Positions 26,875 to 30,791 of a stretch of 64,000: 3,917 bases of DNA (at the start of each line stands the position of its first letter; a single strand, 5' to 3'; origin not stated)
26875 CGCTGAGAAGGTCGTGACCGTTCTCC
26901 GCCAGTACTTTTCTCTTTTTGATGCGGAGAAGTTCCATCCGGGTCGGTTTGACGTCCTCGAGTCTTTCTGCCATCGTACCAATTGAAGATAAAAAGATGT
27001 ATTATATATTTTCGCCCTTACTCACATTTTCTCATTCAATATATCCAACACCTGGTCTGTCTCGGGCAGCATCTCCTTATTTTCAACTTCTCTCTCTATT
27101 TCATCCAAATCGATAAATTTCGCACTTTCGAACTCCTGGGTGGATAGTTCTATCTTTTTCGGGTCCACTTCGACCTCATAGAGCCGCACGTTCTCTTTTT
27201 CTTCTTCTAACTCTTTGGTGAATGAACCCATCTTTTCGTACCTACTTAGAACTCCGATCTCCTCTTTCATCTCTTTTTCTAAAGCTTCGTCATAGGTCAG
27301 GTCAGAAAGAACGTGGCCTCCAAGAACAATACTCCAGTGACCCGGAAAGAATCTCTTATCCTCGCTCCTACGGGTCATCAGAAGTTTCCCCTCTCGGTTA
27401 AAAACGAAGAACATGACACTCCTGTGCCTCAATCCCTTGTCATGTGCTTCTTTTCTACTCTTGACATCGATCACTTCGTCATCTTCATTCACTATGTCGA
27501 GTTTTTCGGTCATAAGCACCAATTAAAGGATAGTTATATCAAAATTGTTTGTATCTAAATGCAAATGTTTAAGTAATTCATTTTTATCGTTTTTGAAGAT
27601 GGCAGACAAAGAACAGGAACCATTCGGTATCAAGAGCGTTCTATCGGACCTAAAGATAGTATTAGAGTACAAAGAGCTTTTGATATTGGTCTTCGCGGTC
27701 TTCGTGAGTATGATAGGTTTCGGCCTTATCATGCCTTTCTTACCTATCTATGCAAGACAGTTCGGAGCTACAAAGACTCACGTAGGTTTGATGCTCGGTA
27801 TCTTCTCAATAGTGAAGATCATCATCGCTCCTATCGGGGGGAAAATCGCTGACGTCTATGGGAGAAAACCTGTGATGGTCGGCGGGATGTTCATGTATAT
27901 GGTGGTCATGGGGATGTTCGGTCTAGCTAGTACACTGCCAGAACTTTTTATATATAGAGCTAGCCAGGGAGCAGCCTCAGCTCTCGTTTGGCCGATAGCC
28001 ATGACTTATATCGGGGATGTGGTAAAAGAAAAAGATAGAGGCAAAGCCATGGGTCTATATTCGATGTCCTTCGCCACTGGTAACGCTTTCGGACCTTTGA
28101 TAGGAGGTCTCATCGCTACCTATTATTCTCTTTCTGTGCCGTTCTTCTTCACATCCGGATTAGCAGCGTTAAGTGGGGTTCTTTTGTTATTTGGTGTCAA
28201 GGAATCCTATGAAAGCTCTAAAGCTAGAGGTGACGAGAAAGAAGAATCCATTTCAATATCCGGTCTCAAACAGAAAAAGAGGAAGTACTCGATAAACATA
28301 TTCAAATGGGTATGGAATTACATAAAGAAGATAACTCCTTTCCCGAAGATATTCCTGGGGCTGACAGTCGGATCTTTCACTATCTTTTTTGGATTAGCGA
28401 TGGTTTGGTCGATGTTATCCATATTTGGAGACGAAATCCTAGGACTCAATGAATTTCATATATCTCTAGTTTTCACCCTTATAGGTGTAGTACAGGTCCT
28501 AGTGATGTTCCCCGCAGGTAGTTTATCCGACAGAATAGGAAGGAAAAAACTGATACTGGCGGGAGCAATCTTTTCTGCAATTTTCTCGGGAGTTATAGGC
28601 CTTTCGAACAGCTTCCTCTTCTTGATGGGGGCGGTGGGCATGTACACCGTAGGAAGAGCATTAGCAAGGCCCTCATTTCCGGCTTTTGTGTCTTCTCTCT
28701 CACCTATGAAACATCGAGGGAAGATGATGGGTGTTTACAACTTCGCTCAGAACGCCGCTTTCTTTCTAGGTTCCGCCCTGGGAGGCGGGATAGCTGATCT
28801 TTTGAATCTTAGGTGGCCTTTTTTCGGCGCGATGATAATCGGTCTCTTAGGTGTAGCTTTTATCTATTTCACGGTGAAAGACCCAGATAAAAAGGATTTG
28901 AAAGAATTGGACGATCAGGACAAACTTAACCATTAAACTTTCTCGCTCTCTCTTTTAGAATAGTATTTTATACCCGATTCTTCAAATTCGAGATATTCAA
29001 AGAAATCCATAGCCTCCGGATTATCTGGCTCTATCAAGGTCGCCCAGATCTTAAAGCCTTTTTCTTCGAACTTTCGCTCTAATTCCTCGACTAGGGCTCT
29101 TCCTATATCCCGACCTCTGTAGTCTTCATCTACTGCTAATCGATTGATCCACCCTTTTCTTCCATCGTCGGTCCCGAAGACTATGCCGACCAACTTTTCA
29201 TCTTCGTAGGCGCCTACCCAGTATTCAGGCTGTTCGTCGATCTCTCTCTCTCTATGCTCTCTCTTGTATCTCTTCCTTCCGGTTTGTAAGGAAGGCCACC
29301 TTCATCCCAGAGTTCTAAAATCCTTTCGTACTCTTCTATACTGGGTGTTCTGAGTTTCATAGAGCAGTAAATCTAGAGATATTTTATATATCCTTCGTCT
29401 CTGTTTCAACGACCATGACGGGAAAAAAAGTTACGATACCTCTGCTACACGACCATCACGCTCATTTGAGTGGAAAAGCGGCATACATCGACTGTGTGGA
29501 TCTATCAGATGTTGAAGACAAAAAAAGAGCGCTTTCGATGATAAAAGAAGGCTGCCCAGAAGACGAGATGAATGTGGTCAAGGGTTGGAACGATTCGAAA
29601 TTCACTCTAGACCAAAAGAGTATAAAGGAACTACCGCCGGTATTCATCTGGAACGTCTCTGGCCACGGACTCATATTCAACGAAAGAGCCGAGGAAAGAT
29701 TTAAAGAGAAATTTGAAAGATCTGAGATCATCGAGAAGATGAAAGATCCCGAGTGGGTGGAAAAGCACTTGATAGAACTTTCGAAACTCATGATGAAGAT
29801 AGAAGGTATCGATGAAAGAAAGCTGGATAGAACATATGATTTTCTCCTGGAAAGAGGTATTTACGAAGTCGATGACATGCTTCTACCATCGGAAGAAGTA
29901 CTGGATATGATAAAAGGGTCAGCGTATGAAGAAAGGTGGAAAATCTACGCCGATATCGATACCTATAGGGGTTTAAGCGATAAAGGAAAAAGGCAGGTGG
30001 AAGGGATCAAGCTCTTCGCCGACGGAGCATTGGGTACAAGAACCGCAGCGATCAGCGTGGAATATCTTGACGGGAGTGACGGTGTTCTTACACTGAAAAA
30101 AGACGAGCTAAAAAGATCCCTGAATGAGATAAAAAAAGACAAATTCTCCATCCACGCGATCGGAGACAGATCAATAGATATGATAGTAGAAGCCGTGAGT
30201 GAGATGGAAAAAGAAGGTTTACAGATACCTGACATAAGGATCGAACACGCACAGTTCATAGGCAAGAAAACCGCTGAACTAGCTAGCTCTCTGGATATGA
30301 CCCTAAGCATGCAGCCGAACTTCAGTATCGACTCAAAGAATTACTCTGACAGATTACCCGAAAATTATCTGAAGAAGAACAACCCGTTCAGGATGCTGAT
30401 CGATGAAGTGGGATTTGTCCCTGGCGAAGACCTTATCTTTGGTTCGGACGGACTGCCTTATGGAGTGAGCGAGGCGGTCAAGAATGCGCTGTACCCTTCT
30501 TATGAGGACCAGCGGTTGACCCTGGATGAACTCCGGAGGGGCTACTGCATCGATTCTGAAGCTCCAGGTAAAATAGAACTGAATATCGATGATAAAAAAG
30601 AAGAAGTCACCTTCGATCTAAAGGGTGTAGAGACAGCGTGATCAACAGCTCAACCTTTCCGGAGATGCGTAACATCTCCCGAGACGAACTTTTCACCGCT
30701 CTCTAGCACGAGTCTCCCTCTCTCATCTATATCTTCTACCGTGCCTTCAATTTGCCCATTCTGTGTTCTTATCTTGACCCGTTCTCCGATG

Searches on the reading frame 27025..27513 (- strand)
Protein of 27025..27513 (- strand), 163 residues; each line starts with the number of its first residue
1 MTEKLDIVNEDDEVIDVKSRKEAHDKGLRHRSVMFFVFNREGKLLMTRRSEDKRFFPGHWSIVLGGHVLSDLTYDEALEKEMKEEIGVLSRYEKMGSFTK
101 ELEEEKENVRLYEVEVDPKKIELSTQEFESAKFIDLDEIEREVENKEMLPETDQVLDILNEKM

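Call 27: find_encoding_contigs(protein=window:27025-27513:-, flank=4000, max_places=10)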
Protein seq(163 aa) (163 aa): 6 contigs read that carry it; 5 places shown.
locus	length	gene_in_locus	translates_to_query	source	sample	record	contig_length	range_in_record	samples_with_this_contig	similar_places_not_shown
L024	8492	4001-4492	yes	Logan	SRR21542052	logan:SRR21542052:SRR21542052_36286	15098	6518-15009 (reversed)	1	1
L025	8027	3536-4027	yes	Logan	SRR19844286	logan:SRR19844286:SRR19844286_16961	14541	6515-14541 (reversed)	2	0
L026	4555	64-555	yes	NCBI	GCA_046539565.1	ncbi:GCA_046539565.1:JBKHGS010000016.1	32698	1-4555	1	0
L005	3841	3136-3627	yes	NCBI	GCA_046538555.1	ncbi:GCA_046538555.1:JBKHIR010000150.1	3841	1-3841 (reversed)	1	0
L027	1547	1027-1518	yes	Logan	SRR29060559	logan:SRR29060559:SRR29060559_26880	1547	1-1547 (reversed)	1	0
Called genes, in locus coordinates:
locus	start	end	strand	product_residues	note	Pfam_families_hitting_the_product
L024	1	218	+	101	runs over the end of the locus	?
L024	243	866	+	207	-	PF03099:BPL_LplA_LipB, PF02237:BPL_C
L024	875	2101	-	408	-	PF07969:Amidohydro_3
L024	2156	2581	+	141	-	PF00583:Acetyltransf_1, PF13673:Acetyltransf_10, PF13508:Acetyltransf_7, PF08445:FR47 (weak)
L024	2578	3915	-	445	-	PF03137:OATP (faint), PF12832:MFS_1_like, PF13347:MFS_2 (faint), PF00083:Sugar_tr, PF07690:MFS_1, PF05977:MFS_3, PF07690:MFS_1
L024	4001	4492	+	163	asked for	PF00293:NUDIX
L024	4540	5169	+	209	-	PF01813:ATP-synt_D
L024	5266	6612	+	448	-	PF07969:Amidohydro_3, PF01979:Amidohydro_1, PF07969:Amidohydro_3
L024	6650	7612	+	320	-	-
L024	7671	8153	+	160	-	PF04008:Adenosine_kin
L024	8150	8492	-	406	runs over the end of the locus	PF01676:Metalloenzyme, PF10143:PhosphMutase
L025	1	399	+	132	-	?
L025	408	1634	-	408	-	PF07969:Amidohydro_3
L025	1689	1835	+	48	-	-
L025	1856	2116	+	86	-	PF00583:Acetyltransf_1, PF13508:Acetyltransf_7, PF13673:Acetyltransf_10, PF08445:FR47 (weak)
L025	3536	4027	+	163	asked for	PF00293:NUDIX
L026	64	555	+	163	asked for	PF00293:NUDIX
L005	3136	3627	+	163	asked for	PF00293:NUDIX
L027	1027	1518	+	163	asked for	PF00293:NUDIX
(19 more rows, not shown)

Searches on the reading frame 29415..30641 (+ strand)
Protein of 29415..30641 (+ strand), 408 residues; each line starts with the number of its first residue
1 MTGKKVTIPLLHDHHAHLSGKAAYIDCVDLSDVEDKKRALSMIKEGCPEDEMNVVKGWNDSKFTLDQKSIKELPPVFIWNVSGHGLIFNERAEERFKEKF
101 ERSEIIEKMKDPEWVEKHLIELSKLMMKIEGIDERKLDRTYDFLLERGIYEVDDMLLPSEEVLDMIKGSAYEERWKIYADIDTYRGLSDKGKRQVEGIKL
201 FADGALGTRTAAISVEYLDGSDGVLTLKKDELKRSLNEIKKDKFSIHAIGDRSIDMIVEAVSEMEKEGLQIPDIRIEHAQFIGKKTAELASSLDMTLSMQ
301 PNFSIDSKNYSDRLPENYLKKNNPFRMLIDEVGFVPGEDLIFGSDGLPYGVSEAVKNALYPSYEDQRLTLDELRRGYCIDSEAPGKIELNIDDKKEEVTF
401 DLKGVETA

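Call 42: find_encoding_contigs(protein=window:29415-30641:+, flank=3000, max_places=10)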
Protein window:29415-30641:+ (408 aa): 2 contigs read that carry it; 1 place shown.
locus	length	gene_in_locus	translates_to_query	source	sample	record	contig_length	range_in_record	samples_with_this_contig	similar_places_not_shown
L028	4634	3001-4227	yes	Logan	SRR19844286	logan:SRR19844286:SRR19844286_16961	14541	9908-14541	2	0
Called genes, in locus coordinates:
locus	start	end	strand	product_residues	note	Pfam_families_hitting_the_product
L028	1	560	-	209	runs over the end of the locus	PF01813:ATP-synt_D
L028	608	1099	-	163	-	PF00293:NUDIX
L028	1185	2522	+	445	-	PF03137:OATP (faint), PF12832:MFS_1_like, PF13347:MFS_2 (faint), PF00083:Sugar_tr, PF07690:MFS_1, PF05977:MFS_3, PF07690:MFS_1, PF00083:Sugar_tr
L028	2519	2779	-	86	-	PF00583:Acetyltransf_1, PF13508:Acetyltransf_7, PF13673:Acetyltransf_10, PF08445:FR47 (weak)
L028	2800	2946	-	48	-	-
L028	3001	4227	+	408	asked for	PF07969:Amidohydro_3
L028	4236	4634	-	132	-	?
